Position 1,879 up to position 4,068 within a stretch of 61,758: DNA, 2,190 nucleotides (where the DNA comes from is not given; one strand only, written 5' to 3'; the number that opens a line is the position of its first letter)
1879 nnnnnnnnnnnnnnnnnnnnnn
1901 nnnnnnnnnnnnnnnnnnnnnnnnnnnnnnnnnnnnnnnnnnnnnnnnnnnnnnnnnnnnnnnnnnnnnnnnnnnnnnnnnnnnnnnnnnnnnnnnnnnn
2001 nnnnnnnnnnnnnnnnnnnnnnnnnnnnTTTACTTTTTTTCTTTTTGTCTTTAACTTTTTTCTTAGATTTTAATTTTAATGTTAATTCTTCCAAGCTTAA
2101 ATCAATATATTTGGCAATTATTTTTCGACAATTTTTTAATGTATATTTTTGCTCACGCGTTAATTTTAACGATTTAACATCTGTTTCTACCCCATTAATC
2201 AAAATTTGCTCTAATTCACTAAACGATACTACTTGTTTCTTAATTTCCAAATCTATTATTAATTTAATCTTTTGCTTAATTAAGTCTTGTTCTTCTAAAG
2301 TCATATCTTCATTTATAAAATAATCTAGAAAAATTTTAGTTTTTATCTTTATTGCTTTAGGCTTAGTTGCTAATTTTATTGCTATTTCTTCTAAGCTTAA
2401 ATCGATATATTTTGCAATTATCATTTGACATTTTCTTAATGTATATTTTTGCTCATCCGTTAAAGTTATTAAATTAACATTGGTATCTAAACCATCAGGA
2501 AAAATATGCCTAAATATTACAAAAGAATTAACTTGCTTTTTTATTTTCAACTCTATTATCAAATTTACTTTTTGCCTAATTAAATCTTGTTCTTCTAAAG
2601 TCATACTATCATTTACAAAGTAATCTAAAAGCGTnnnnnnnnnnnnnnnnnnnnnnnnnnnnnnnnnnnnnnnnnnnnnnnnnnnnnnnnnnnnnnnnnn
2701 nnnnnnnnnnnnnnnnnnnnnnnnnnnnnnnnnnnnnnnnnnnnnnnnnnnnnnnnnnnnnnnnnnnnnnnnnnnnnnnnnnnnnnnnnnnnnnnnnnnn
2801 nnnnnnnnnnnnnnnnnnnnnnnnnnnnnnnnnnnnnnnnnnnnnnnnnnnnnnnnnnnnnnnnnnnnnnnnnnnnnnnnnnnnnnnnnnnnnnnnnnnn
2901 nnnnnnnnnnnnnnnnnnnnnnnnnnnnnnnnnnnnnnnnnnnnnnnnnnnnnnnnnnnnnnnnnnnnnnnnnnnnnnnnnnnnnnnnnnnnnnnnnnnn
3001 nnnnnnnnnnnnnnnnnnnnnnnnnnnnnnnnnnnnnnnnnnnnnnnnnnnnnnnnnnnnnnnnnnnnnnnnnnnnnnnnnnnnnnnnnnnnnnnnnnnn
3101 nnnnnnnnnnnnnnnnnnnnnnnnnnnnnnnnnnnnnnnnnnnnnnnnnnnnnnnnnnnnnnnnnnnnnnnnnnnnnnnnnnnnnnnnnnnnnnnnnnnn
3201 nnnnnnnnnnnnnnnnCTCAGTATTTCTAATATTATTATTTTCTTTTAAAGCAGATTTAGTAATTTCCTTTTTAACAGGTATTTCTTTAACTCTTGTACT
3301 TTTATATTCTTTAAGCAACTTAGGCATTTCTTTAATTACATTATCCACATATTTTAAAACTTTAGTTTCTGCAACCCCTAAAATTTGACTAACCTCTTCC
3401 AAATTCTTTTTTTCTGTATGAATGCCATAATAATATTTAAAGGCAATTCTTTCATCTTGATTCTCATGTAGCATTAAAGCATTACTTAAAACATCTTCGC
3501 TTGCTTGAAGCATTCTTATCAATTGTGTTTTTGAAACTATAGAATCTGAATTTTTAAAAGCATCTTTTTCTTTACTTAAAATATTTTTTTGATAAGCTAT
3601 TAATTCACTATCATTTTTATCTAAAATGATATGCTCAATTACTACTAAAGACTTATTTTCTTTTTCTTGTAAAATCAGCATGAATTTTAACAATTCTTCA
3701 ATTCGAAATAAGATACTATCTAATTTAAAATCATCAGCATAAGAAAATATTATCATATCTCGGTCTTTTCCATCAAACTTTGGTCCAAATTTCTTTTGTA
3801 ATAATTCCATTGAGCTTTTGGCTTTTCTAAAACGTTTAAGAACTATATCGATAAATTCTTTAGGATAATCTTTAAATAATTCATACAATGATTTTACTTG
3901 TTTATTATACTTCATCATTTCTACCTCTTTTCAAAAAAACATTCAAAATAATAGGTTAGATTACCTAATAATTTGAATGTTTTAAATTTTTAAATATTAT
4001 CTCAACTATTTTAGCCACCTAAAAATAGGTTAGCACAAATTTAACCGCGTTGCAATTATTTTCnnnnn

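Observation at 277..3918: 1213-aa protein made of nine tandem ~95-aa modules flanked by sigma-70 region-4-like HTH domains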

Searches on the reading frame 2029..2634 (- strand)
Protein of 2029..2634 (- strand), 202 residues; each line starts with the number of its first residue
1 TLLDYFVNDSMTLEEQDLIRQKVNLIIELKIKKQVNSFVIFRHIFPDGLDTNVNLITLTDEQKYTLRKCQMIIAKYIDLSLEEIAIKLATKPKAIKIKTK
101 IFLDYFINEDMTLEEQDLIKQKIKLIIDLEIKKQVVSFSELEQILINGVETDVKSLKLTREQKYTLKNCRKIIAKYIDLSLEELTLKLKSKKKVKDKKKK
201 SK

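Call 37: predict_structure(alignment_id=A3)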
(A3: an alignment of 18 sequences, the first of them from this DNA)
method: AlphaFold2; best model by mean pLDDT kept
length: 202 residues; sequences in the alignment: 18
mean_pLDDT: 85.8   pTM: 0.47
mean pLDDT of the five models: 85.8, 84.6, 83.8, 83.0, 82.6
residues with pLDDT >= 90: 119; 70-90: 61; 50-70: 5; < 50: 17
segments of 3 or more residues with pLDDT < 50: 92-97, 192-202
pLDDT, mean of each block of 10 residues (from residue 1): 89 93 93 87 86 88 92 94 86 53 90 90 95 93 93 88 95 94 87 43 35
secondary structure, 60 per line:
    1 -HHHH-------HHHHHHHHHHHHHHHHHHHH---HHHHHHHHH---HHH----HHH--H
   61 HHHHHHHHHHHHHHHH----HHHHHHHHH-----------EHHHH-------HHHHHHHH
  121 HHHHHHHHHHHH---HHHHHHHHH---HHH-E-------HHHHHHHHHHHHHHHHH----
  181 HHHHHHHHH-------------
elements in order: H2-5 H13-32 H36-44 H60-76 H81-89 H102-105 H113-132 H136-144 H160-176 H181-189

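Call 39: fold_search(model_id=the predicted structure, library=pdb)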
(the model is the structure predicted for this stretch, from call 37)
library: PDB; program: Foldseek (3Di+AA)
matches with E <= 10: 41; with E <= 0.001: 0
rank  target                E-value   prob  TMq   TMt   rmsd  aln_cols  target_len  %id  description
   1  3vr4_B                1.1e+00  0.11  0.16  0.07  22.5       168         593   14  Crystal structure of Enterococcus hirae V1-ATPase [eV1] (released 2013-01-16)
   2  8ji5_B                1.5e+00  0.04  0.14  0.13  29.3       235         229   10  Crystal structure of AetD in complex with 5-bromo-L-tryptophan and two Fe2+ (released 2023-11-15)
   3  8ji3_B                1.6e+00  0.05  0.15  0.13  28.9       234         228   11  Crystal structure of AetD in complex with 5,7-dibromo-L-tryptophan and two Fe2+ (released 2023-11-15)
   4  8ji3_A                1.9e+00  0.04  0.16  0.14  29.4       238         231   11  Crystal structure of AetD in complex with 5,7-dibromo-L-tryptophan and two Fe2+ (released 2023-11-15)
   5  8ji7_A                2.2e+00  0.04  0.16  0.14  29.2       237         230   11  Crystal structure of AetD in complex with L-tryptophan and two Fe2+ (released 2023-11-15)
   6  1wat_B                2.6e+00  0.06  0.14  0.18  24.5       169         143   12  THE THREE-DIMENSIONAL STRUCTURE OF THE LIGAND-BINDING DOMAIN OF A WILD-TYPE BACTERIAL CHEMOTAXIS RECEPTOR (released 1994-12-20)
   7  8ji7_B                2.6e+00  0.03  0.15  0.13  29.0       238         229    9  Crystal structure of AetD in complex with L-tryptophan and two Fe2+ (released 2023-11-15)
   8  8x6e                  2.7e+00  0.06  0.17  0.13  18.9       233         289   15  crystal structure of the N-terminal TBF1 (released 2024-11-27)
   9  9s98_B                2.7e+00  0.03  0.14  0.15  28.6       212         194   14  CdvB2 filament - high twist, class A (released 2026-01-28)
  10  3eap_A                3.3e+00  0.11  0.15  0.14  11.7       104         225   15  Crystal structure of the RhoGAP domain of ARHGAP11A (released 2008-09-02)
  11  6kgx_IC               3.5e+00  0.02  0.12  0.13  26.6       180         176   12  Structure of the phycobilisome from the red alga Porphyridium purpureum (released 2019-12-11)
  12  9prr_B                3.9e+00  0.03  0.14  0.11  26.2       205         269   11  X-ray crystal structure of Streptomyces cacaoi PolF in complex with iron and L-isoleucine (released 2025-10-15)
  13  8vl8_C                5.0e+00  0.03  0.13  0.18  21.7       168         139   10  Salmonella enterica Typhimurium taxis to serine and repellents (Tsr) ligand-binding domain with L-Ser, pH 7 (released 2024-04-03)
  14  4oio_F                5.0e+00  0.02  0.13  0.09  21.2       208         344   15  Crystal structure of Thermus thermophilus pre-insertion substrate complex for de novo transcription initiation (released 2014-05-07)
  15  1wat_A                5.2e+00  0.03  0.13  0.18  22.8       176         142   11  THE THREE-DIMENSIONAL STRUCTURE OF THE LIGAND-BINDING DOMAIN OF A WILD-TYPE BACTERIAL CHEMOTAXIS RECEPTOR (released 1994-12-20)
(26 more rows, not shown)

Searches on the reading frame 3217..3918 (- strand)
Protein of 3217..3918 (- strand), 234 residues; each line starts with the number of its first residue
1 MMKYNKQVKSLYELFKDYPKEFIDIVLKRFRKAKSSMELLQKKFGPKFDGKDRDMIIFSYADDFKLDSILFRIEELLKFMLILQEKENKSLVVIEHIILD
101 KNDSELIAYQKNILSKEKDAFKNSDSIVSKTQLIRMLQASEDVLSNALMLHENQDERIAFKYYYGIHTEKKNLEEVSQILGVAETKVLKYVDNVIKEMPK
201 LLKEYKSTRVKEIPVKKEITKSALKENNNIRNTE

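Call 41: search_protein_families(library=phrogs, proteins=[window:3217-3918:-], max_evalue=1)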
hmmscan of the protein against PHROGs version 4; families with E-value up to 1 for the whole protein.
window:3217-3918:- (234 aa): 1 family
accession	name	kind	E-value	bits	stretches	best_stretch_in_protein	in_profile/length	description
phrog_7067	-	head and packaging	0.052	14.7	1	171-192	32-53/56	terminase small subunit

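Call 71: search_solved_structures(query=A7, max_evalue=10, show_alignments=4)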
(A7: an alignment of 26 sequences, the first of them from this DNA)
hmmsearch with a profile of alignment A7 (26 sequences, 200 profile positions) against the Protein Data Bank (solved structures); distinct sequences matched with E-value up to 10: 8.
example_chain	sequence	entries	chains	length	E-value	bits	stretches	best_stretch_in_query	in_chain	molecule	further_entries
6qv3_A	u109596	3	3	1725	0.13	15.1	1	85-168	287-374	Pre-mRNA splicing helicase-like protein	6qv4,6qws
5m59_A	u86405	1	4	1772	0.14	15.1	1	85-168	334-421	Pre-mRNA splicing helicase-like protein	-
6d6v_E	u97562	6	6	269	0.26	14.2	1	73-180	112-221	Telomerase holoenzyme Teb2 subunit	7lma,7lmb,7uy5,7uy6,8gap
2yu4_A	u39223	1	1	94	0.66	12.9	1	95-151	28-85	E3 SUMO-protein ligase NSE2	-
6nz1_A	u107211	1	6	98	0.7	12.8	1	57-148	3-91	Design construct XXA_GVDQ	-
28ye_G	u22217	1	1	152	1.3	11.9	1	22-52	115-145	Ribosome silencing factor S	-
9iar_C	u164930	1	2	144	1.6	11.6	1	2-55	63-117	nanobody Nb11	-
5cwb_A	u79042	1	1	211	5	10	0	75-152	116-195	Designed helical repeat protein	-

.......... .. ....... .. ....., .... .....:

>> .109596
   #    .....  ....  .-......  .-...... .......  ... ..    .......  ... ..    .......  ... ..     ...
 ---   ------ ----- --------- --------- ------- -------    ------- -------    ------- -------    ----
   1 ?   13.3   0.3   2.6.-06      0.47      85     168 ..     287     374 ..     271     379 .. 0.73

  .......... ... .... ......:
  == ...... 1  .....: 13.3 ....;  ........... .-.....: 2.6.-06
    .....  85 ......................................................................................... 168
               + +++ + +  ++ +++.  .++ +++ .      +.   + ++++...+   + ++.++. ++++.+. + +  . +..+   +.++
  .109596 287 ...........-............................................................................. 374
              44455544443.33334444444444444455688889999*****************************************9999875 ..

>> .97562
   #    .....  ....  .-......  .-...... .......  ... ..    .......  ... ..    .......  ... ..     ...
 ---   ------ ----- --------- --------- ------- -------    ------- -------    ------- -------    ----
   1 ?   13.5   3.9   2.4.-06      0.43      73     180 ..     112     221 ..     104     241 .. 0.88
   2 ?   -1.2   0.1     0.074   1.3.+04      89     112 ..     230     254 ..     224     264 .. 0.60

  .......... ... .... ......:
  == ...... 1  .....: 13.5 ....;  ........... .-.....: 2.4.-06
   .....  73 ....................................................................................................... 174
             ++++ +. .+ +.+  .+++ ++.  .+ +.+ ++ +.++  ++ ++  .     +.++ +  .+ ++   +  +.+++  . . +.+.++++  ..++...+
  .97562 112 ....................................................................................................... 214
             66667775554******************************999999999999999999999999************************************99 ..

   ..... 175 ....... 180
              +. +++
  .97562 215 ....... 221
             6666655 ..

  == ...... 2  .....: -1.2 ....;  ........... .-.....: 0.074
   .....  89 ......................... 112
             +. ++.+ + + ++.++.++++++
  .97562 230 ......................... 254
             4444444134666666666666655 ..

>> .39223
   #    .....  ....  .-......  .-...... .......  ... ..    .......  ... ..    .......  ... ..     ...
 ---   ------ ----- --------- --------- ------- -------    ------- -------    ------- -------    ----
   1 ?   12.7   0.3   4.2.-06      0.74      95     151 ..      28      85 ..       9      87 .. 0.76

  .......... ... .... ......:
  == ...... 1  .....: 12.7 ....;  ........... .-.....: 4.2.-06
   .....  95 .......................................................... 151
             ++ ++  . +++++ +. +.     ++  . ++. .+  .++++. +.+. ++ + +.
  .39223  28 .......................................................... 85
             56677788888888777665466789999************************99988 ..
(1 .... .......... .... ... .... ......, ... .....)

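Call 72: search_protein_families(library=pfam, alignment_id=A7, max_evalue=1)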
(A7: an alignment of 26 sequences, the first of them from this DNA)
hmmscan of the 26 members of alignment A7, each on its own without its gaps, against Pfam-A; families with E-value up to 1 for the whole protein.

A. member 1, seq(212 aa): 5 families
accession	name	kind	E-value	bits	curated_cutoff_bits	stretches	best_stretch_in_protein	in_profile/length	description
PF18210.6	Knl1_RWD_C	-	0.028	15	27.8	1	29-149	43-150/151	Knl1 RWD C-terminal domain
PF24723.1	DUF7675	-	0.057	13.8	27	1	8-23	29-44/65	Family of unknown function (DUF7675)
PF11417.13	Inhibitor_G39P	-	0.15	13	22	0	7-29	32-54/69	Loader and inhibitor of phage G40P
PF04545.22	Sigma70_r4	-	0.16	12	24.1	1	153-183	7-34/50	Sigma-70, region 4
PF06037.17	DUF922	-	0.2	12.2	27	1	137-204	80-146/153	Bacterial protein of unknown function (DUF922)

B. families by the number of members that match (of 26 scanned): 69 families (the first 25 are shown)
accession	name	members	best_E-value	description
PF18609.8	SAM_Exu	3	0.069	Exuperantia SAM-like domain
PF05192.23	MutS_III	2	0.015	MutS domain III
PF24723.1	DUF7675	2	0.018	Family of unknown function (DUF7675)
PF13411.12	MerR_1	2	0.042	MerR HTH family regulatory protein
PF19970.4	VMAP-M9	1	0.002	vWA-MoxR associated protein middle region (VMAP-M) 9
PF03139.20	AnfG_VnfG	1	0.0028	Vanadium/alternative nitrogenase delta subunit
PF17222.9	Peptidase_C107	1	0.0099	Viral cysteine endopeptidase C107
PF14056.11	DUF4250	1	0.011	Domain of unknown function (DUF4250)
PF04548.22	AIG1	1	0.012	AIG1 family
PF25244.1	PML_C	1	0.012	PML, C-terminal domain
PF24905.1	TTC3_9th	1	0.014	TTC3, helical domain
PF11363.13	DUF3164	1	0.015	Protein of unknown function (DUF3164)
PF05062.17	RICH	1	0.015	RICH domain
PF03902.18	Gal4_dimer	1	0.016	Gal4-like dimerisation domain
PF24722.1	DUF7674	1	0.016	Domain of unknown function (DUF7674)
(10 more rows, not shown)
